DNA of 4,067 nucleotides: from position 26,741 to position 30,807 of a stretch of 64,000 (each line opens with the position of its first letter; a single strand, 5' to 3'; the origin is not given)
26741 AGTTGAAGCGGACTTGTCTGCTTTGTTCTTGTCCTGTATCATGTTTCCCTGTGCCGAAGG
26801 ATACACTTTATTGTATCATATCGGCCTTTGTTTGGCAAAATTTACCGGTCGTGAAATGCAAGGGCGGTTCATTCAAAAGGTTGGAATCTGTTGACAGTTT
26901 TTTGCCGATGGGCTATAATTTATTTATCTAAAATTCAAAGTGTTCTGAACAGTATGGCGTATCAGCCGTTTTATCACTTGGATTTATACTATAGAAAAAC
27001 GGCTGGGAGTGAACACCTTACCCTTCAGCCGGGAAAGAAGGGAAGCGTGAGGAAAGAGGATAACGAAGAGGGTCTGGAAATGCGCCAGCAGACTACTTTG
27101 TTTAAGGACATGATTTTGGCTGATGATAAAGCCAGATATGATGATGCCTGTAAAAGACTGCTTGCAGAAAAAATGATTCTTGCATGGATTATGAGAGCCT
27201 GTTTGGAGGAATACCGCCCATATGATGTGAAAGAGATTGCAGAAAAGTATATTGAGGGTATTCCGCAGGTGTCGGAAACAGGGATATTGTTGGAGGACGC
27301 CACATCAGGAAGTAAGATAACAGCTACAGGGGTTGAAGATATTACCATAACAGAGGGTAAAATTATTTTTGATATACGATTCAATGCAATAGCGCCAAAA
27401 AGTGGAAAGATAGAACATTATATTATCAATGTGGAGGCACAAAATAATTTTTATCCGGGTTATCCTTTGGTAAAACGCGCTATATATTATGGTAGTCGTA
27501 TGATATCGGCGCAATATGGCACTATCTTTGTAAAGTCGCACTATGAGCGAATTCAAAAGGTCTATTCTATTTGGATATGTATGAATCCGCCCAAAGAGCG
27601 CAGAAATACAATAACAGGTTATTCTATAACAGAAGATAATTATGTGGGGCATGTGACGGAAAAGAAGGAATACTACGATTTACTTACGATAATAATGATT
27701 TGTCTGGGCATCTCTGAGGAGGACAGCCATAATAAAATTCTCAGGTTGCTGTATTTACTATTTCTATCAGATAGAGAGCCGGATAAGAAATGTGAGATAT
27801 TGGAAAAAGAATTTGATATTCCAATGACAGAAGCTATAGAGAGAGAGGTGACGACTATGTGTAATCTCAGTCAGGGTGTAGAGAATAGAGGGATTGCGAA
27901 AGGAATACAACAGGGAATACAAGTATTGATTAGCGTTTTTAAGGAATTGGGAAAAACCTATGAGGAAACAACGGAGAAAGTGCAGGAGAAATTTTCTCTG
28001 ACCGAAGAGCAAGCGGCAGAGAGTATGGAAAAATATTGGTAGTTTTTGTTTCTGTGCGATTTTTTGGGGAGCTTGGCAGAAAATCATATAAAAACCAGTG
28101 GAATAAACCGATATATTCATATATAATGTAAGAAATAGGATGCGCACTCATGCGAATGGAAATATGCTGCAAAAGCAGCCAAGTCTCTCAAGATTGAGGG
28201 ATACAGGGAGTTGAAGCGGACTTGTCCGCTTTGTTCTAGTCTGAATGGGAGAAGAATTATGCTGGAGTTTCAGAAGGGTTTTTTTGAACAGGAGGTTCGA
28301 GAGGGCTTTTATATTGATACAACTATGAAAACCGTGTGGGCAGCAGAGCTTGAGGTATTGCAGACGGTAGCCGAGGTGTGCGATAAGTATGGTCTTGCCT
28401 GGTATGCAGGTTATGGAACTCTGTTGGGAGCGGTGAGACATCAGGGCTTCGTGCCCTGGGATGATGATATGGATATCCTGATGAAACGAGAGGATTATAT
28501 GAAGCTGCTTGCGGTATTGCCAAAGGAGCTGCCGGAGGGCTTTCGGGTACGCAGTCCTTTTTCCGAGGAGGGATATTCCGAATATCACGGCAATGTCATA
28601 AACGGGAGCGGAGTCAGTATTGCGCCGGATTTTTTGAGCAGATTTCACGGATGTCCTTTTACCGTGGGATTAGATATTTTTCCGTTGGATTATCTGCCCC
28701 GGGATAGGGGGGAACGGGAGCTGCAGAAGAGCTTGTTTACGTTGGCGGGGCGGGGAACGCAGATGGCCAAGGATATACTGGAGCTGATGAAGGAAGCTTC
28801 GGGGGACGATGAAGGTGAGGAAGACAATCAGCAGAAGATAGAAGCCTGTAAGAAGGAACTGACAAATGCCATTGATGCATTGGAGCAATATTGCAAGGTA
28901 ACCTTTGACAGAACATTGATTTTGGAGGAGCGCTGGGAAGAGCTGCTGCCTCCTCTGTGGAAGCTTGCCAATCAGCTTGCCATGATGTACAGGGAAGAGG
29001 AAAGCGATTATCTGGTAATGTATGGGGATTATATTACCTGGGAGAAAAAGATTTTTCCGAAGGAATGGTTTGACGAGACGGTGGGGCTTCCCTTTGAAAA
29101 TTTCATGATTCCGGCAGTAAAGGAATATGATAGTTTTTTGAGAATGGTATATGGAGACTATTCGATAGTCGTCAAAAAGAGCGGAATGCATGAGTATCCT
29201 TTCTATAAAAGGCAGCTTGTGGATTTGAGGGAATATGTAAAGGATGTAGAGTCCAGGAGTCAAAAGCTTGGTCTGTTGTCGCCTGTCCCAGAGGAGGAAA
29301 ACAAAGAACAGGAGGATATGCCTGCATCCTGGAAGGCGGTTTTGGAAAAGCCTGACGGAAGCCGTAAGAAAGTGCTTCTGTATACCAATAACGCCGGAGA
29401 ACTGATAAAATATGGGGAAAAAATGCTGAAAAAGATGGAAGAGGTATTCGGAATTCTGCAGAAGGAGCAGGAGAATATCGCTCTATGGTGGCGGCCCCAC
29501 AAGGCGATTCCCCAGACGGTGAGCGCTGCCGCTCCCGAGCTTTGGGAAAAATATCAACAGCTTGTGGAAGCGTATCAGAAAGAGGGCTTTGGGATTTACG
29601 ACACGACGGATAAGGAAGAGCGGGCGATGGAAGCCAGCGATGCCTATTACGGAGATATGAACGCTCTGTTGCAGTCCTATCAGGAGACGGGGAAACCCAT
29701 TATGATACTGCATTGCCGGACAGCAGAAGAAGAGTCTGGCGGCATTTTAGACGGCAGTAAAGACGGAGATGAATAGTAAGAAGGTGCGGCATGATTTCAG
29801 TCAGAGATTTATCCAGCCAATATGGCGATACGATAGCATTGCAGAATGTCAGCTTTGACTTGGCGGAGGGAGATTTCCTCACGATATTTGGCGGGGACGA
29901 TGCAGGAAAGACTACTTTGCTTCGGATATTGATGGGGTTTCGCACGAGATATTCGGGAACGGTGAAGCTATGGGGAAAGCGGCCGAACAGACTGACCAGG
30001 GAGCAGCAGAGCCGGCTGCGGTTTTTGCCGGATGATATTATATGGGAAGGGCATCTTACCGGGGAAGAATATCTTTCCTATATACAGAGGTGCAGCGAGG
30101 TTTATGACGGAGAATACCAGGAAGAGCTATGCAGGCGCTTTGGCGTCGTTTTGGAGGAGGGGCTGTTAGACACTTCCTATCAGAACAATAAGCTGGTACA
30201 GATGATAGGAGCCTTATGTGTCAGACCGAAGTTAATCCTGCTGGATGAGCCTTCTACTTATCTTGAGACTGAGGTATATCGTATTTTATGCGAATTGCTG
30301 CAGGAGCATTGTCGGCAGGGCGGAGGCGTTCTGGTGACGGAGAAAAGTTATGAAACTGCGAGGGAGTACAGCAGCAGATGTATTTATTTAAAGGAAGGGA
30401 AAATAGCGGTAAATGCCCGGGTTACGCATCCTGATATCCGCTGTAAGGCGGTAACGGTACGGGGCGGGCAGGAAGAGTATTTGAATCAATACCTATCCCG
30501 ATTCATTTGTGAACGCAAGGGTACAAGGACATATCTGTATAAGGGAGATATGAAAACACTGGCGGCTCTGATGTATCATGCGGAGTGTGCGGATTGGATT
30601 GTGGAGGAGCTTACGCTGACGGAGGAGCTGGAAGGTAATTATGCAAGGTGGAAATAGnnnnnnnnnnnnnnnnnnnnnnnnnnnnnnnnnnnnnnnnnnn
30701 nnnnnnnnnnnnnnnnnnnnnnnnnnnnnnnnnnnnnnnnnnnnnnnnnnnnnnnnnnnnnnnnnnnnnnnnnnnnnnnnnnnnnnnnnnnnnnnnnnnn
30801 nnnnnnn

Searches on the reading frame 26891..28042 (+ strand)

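Call 8: search_protein_families(library=pfam, proteins=[window:26891-28042:+], max_evalue=0.001)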
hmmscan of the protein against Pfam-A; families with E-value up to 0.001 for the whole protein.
window:26891-28042:+ (383 aa): 1 family
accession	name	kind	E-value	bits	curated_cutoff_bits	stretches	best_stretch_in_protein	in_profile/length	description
PF12784.13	PDDEXK_2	-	3.4e-07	30.7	27.4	1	152-317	49-199/229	PD-(D/E)XK nuclease family transposase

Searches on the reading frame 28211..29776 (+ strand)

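Call 3: search_protein_families(library=pfam, proteins=[window:28211-29776:+], max_evalue=1)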
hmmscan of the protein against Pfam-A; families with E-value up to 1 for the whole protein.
window:28211-29776:+ (521 aa): 5 families
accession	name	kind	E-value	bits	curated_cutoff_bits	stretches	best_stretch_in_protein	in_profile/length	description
PF04991.19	LicD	-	4.7e-37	128.7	22.6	1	57-315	1-227/227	LicD family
PF25078.1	DUF7801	-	0.013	16.2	33.2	1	170-230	57-117/155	Domain of unknown function (DUF7801)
PF10173.14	Mit_KHE1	-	0.041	14.5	22.5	1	359-415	32-88/188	Mitochondrial K+-H+ exchange-related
PF08965.17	Aca2_YdiL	-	0.082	13.5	23.8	1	426-494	36-95/118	Aca2/YdiL-like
PF05837.17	CENP-H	-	0.29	11.4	29.9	1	170-221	114-167/202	Centromere protein H (CENP-H)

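Call 5: search_protein_families(library=ncbifam, proteins=[window:28211-29776:+], max_evalue=1)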
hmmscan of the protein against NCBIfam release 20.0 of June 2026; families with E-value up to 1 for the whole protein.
window:28211-29776:+ (521 aa): 3 families
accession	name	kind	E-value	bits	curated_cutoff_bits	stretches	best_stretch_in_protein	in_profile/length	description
NF045866.1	GGPL_Ptran_Mf1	equivalog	5.3e-18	66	225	1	46-106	5-65/240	diacylglycerol cholinephosphotransferase Mf1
NF053732.1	HyalteLyHylBENTFA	equivalog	0.0095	13.5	1350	1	391-467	246-319/1000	hyaluronate lyase HylB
NF008729.0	PRK11747.1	equivalog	0.21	10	598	1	379-497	294-412/703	ATP-dependent DNA helicase DinG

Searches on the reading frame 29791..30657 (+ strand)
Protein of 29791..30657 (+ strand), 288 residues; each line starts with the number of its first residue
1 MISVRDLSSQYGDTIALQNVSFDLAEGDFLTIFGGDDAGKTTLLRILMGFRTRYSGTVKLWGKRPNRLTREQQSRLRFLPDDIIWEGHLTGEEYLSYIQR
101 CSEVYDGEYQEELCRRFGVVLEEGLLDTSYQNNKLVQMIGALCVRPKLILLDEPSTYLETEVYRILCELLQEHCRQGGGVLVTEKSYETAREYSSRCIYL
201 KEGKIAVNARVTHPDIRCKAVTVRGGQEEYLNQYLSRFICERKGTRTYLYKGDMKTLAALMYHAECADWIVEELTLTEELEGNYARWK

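Call 3: search_protein_families(library=pfam, proteins=[window:29791-30657:+], max_evalue=1)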
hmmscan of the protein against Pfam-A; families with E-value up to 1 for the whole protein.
window:29791-30657:+ (288 aa): 4 families
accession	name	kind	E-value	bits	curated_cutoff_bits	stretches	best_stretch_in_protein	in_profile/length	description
PF00005.33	ABC_tran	-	2.2e-13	51.4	25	1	17-155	1-136/137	ABC transporter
PF13304.12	AAA_21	-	0.0034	17.9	27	1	136-183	246-296/304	AAA domain, putative AbiEii toxin, Type IV TA system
PF13514.12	AAA_27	-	0.2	11.7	22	1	16-47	15-46/206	AAA domain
PF19993.5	DO-GTPase2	-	0.3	11.2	27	1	29-47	2-20/226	Double-GTPase 2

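Call 5: search_protein_families(library=ncbifam, proteins=[window:29791-30657:+], max_evalue=1)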
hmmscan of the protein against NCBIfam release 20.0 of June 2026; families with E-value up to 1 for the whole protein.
window:29791-30657:+ (288 aa): 180 families (the best 25 are shown)
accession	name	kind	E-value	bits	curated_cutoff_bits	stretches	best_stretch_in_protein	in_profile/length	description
NF010061.0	PRK13538.1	equivalog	5.8e-24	84.7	195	1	1-201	5-207/211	cytochrome c biogenesis heme-transporting ATPase CcmA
TIGR01189.1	ccmA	equivalog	1.2e-21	77.3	131.6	1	3-186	2-186/198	heme ABC exporter ATP-binding protein CcmA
TIGR02673.1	FtsE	equivalog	1.2e-19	70.8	264.85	2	1-77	1-78/214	cell division ATP-binding protein FtsE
TIGR03410.1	urea_trans_UrtE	equivalog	3.2e-19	69.3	285.8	1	3-211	2-216/230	urea ABC transporter ATP-binding subunit UrtE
TIGR02315.1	ABC_phnC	equivalog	5.9e-19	68.4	266.1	2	1-72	1-73/243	phosphonate ABC transporter ATP-binding protein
NF010060.0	PRK13537.1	equivalog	4.2e-18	65.3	521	1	2-260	16-284/314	nodulation factor ABC transporter ATP-binding protein NodI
NF010068.0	PRK13548.1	equivalog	5.1e-18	65.1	261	2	1-77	5-81/261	heme ABC transporter ATP-binding protein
TIGR01188.1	drrA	subfamily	7.6e-18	64.8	312.45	1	10-208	2-205/302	daunorubicin resistance ABC transporter, ATP-binding protein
NF053840.1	MnTportMntADein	equivalog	2.5e-17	63.2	400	1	1-205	1-211/240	manganese ABC transporter ATP-binding protein MntA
TIGR03864.1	PQQ_ABC_ATP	hypoth_equivalog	2.6e-17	63.1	302.25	1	2-210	2-215/236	ABC transporter, ATP-binding subunit, PQQ-dependent alcohol dehydrogenase system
TIGR00968.1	3a0106s01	subfamily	3.1e-17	62.9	342.75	1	2-206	1-210/237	sulfate ABC transporter ATP-binding protein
NF006987.0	PRK09452.1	equivalog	1.1e-16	60.5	482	1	1-207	17-228/378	spermidine/putrescine ABC transporter ATP-binding protein PotA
NF047565.1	PSM_export_PmtA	equivalog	7.7e-16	58.2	350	1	2-247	3-245/282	phenol-soluble modulin export ABC transporter ATP-binding protein PmtA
NF043075.1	MMSYN1_0197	equivalog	1.1e-15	57.5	550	1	1-206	2-212/341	spermidine/putrescine ABC transporter ATP-binding protein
NF010059.0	PRK13536.1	equivalog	1.1e-15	57.2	549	1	2-236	44-286/342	nodulation factor ABC transporter ATP-binding protein NodI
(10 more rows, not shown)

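Call 85: search_protein_families(library=padloc, proteins=[window:29791-30657:+], max_evalue=0.01)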
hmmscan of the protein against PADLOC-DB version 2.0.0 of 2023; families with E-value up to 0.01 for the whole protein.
window:29791-30657:+ (288 aa): 4 families
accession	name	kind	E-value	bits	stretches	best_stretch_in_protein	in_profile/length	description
PDLC04140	mad8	-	6.6e-08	30.4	1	14-48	14-48/314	mads_8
PDLC04135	mad3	-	1.3e-07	29.6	1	141-204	277-344/374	mads_3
PDLC02914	ATPase-Toprim_I-B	-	0.00055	17.2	0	15-50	13-48/443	-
PDLC02980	AriA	-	0.005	14.8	0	140-183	250-296/304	-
